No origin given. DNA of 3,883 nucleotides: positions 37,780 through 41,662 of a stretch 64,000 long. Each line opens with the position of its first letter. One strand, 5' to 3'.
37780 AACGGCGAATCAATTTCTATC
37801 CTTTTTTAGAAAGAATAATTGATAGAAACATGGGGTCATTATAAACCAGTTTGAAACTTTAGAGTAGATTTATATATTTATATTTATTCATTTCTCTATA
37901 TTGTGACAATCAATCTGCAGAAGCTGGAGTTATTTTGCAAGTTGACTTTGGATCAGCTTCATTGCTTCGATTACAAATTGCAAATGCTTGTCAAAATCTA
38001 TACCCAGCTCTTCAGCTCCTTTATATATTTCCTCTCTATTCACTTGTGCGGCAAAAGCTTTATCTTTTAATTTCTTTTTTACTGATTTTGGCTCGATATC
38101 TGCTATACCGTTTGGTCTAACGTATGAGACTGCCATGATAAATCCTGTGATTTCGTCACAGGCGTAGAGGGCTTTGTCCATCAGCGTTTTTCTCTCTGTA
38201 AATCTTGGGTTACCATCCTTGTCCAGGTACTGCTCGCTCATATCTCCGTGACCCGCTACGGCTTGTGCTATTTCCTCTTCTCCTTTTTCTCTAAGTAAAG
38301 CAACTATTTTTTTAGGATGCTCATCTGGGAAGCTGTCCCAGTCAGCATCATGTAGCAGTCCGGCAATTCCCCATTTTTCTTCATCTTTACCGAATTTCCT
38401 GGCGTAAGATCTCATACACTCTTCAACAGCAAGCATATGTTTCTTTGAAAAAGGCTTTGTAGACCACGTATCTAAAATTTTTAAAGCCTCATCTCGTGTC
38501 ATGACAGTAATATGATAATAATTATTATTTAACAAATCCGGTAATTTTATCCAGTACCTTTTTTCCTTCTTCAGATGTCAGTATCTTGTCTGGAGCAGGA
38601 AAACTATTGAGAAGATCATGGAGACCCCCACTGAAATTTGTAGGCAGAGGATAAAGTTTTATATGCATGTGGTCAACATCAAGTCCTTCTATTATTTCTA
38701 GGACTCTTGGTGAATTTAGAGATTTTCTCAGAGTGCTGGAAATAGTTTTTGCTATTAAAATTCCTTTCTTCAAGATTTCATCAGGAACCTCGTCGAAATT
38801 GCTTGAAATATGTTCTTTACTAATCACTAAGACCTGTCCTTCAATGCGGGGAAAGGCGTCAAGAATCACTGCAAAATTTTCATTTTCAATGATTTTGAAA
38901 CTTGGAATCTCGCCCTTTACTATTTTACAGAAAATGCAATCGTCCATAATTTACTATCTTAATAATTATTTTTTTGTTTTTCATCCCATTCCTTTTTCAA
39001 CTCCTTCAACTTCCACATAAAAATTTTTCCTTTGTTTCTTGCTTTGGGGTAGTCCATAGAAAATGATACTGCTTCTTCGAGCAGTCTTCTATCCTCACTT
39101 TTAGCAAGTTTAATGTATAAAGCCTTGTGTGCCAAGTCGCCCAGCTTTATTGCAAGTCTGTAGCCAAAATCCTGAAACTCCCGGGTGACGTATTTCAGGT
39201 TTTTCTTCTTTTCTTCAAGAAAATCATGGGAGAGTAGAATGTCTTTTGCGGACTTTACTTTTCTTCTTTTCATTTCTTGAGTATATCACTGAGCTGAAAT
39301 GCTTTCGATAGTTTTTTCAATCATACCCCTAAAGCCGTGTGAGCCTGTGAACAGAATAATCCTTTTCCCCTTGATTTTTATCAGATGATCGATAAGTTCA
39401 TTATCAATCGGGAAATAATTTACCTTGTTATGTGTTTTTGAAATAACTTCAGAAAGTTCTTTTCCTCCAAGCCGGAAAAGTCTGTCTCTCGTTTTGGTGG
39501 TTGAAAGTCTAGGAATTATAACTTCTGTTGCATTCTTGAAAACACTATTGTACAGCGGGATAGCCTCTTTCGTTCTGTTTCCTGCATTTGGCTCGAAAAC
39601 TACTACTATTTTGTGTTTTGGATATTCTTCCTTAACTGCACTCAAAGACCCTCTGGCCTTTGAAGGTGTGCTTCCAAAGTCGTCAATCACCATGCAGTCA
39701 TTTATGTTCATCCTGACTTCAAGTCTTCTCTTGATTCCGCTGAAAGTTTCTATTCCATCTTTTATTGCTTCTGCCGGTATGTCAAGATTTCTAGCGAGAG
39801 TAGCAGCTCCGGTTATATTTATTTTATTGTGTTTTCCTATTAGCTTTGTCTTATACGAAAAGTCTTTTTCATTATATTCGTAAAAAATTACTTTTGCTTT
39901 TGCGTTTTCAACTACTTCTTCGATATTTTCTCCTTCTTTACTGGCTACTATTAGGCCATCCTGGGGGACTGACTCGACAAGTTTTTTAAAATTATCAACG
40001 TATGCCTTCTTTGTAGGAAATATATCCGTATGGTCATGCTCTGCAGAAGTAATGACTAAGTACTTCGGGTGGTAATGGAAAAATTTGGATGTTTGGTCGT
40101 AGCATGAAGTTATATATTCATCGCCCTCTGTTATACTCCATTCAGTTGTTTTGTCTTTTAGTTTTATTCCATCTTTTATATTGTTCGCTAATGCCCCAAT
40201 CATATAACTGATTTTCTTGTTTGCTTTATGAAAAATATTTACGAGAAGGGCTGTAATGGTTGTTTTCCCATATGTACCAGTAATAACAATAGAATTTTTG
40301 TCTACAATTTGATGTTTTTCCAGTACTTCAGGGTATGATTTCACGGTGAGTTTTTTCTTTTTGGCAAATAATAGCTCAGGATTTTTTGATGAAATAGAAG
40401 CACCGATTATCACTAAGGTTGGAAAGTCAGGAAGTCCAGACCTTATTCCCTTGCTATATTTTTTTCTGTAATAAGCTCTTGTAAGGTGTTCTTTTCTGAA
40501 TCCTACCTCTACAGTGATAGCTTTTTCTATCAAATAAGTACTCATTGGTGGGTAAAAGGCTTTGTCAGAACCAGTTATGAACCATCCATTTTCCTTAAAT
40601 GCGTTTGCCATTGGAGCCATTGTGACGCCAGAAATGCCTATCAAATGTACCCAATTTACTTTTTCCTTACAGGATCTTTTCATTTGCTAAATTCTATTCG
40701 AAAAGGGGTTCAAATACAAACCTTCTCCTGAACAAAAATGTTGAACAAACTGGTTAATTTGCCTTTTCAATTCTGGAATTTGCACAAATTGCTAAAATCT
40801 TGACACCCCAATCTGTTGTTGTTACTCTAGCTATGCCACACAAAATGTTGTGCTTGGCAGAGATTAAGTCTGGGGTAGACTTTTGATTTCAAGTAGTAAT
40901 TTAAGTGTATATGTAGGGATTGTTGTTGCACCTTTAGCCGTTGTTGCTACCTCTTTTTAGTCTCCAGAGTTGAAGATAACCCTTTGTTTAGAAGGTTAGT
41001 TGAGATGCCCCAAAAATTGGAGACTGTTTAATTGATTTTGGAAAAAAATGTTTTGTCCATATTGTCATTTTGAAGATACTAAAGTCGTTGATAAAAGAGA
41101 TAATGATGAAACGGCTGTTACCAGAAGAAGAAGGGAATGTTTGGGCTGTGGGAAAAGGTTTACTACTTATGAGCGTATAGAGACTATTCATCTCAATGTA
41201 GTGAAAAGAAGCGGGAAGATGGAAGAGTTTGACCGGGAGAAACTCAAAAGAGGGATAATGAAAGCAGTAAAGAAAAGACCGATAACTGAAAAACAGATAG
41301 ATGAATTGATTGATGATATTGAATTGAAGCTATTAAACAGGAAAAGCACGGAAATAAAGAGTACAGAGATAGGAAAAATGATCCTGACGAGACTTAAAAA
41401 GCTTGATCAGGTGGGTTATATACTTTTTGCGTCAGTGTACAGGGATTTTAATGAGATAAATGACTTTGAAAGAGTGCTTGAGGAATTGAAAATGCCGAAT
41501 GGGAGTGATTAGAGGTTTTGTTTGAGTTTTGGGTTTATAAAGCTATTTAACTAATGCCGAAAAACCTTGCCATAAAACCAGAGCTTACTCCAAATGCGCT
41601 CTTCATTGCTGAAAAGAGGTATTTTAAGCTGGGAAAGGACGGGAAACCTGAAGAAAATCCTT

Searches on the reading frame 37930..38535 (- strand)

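Call 67: search_protein_families(library=pfam, proteins=[window:37930-38535:-], max_evalue=0.001)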
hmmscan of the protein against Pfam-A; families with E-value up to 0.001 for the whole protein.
window:37930-38535:- (201 aa): 1 family
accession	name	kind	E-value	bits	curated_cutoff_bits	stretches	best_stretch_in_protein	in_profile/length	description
PF01966.28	HD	-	5.8e-11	43.1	22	1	32-128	3-112/116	HD domain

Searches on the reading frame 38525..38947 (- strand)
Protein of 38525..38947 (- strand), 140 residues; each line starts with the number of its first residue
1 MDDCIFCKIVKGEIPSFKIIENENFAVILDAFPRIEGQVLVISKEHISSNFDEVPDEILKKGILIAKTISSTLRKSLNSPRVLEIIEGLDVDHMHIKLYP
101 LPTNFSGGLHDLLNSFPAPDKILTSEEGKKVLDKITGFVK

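Call 67: search_protein_families(library=pfam, proteins=[window:38525-38947:-], max_evalue=0.001)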
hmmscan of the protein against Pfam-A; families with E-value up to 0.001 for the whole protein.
window:38525-38947:- (140 aa): 2 families
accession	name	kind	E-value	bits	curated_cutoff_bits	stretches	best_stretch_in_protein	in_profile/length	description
PF01230.28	HIT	-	6.9e-10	39.9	21.5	1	11-96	1-90/98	HIT domain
PF11969.13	DcpS_C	-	1.2e-06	29.4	24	1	4-50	2-48/114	Scavenger mRNA decapping enzyme C-term binding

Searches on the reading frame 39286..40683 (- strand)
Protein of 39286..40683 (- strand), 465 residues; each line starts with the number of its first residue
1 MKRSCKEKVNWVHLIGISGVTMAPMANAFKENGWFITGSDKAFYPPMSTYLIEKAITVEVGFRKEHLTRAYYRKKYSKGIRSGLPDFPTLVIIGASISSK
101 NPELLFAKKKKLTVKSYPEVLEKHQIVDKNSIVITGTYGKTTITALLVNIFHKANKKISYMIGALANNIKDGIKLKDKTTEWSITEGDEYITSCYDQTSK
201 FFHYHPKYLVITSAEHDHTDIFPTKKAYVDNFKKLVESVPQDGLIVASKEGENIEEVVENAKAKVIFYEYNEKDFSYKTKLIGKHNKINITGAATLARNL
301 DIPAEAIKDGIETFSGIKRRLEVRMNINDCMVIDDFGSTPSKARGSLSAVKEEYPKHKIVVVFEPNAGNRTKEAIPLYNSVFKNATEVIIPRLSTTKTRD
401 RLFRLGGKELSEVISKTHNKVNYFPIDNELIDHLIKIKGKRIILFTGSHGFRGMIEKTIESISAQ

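Call 67: search_protein_families(library=pfam, proteins=[window:39286-40683:-], max_evalue=0.001)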
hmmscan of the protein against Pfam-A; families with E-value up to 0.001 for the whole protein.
window:39286-40683:- (465 aa): 3 families
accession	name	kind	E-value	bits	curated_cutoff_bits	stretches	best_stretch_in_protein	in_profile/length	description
PF08245.18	Mur_ligase_M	-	4.1e-15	56.7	24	1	134-274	1-151/200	Mur ligase middle domain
PF01225.30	Mur_ligase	-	1.4e-12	48.3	21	1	12-123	2-89/95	Mur ligase family, catalytic domain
PF02875.26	Mur_ligase_C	-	1.7e-09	39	28.4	1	319-449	1-127/127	Mur ligase, glutamate ligase domain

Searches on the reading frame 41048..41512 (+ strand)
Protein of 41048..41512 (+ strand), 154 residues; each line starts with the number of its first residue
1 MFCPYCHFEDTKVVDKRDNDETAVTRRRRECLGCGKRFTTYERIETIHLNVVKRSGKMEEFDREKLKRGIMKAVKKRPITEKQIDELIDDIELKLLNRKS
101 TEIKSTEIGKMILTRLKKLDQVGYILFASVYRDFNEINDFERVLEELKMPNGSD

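Call 67: search_protein_families(library=pfam, proteins=[window:41048-41512:+], max_evalue=0.001)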
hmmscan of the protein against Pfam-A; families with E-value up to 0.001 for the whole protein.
window:41048-41512:+ (154 aa): 2 families
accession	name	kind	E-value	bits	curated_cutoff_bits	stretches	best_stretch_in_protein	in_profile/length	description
PF03477.21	ATP-cone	-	1.7e-21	77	25.8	1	50-136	2-87/88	ATP cone domain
PF22811.2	Zn_ribbon_NrdR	-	5.3e-18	65.1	27.2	1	1-42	1-42/42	Transcriptional repressor NrdR-like, N-terminal domain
